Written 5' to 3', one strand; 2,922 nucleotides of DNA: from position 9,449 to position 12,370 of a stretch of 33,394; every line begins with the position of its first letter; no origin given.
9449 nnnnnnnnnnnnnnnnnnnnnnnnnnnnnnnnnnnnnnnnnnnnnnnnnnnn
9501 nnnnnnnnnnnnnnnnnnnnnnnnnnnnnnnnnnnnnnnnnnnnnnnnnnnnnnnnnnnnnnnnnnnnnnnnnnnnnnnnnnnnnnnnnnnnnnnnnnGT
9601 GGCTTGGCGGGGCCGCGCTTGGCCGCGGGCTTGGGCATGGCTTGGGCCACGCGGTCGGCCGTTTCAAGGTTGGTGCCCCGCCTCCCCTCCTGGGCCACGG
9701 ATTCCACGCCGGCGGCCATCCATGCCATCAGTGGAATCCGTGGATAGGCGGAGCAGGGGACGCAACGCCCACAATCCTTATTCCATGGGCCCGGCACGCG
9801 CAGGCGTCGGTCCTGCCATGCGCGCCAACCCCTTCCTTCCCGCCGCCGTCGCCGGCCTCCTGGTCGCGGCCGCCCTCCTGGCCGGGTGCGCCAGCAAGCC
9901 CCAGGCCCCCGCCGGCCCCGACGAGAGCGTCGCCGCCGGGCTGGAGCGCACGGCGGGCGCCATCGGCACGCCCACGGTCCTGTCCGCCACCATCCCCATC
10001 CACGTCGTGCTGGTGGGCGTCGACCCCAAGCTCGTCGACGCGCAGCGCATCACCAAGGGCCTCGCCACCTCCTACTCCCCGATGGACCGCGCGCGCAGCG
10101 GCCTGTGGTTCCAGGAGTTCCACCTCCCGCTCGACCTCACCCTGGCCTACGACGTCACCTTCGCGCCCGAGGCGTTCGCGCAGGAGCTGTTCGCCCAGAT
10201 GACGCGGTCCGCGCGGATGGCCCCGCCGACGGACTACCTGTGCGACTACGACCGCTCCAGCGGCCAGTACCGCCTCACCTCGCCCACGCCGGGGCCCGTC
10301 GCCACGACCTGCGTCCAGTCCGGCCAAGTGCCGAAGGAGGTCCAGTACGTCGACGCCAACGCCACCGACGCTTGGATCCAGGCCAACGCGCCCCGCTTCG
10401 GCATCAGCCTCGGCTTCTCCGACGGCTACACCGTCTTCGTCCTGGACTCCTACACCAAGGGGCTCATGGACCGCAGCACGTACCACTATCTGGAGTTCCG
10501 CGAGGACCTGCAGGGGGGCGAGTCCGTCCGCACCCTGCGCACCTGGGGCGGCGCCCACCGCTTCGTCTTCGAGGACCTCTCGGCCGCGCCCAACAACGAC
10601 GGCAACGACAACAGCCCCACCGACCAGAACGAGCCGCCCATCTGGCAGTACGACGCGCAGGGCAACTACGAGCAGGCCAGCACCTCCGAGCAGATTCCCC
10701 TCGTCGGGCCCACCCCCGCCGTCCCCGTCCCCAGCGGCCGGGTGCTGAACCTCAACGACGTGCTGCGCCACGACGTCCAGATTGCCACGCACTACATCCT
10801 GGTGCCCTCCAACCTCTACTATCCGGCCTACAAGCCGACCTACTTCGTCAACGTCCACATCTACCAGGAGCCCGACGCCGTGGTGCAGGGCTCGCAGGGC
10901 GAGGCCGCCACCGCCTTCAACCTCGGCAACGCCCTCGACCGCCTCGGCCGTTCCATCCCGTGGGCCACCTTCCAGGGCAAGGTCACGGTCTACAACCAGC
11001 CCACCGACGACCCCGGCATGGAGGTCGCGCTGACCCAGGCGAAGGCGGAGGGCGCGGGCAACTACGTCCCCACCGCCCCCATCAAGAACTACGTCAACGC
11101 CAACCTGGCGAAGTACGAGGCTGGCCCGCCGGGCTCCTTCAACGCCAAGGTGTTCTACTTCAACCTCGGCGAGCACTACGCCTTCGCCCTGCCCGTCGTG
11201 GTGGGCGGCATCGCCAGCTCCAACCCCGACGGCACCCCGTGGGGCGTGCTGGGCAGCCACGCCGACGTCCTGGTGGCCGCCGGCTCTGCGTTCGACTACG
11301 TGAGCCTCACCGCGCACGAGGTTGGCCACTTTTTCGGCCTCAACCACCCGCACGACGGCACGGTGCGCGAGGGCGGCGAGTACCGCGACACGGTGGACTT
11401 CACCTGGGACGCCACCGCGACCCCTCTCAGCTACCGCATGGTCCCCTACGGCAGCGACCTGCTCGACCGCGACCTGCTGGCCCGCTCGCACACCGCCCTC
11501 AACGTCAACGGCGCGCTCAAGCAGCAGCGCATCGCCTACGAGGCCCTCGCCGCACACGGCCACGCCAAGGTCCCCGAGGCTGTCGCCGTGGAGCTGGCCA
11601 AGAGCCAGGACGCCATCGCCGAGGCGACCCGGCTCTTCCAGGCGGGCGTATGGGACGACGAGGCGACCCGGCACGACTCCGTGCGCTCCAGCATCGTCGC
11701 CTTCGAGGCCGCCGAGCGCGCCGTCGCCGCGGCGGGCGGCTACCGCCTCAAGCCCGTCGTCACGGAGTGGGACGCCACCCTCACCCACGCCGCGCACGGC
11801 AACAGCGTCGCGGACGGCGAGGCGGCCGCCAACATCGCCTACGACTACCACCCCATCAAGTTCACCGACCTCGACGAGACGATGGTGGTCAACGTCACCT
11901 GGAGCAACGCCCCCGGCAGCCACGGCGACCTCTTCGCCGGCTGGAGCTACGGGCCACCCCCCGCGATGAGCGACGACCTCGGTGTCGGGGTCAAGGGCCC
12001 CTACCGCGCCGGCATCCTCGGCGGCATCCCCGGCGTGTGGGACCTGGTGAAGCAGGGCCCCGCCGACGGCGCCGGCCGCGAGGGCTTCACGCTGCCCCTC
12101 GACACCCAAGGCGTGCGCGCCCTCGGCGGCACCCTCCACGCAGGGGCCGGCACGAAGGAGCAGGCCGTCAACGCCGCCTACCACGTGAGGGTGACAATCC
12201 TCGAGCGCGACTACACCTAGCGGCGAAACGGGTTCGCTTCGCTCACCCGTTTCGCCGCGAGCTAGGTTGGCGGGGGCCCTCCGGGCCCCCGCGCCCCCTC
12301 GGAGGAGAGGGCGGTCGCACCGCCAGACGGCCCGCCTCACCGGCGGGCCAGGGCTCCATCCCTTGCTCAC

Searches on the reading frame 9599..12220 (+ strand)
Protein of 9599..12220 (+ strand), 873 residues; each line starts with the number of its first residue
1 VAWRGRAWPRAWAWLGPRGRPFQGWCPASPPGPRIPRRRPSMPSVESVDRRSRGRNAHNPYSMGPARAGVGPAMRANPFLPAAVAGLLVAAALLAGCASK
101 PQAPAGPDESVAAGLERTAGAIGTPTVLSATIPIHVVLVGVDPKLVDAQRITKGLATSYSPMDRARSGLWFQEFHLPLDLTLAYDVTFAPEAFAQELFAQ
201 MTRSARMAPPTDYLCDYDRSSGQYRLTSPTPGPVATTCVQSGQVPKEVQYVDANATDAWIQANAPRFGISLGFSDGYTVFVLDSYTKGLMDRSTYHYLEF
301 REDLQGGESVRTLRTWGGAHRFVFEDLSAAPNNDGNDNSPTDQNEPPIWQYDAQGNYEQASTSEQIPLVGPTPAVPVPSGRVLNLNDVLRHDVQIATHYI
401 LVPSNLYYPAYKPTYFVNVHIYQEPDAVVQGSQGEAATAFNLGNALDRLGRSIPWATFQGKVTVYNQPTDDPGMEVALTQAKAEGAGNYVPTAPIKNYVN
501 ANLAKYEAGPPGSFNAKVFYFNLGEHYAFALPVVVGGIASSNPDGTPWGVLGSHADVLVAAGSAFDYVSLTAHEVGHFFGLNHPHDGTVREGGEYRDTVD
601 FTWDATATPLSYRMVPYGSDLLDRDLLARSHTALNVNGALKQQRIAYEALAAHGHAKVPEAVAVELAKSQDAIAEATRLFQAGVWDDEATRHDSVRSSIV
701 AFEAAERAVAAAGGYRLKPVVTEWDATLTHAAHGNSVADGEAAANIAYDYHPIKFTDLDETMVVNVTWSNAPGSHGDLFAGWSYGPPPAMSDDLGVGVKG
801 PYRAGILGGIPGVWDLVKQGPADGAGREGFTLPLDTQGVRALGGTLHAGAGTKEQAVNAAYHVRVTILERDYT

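Call 11: search_protein_families(library=pfam, proteins=[window:9599-12220:+], max_evalue=0.01)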
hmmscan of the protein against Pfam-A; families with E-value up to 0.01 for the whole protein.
window:9599-12220:+ (873 aa): 2 families
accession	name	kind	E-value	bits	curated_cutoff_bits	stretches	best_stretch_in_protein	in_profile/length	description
PF25483.1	DUF7906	-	0.00057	20.2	27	0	132-335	3-167/215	Domain of unknown function (DUF7906)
PF00413.30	Peptidase_M10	-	0.0078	16.5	24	0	562-586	103-127/159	Matrixin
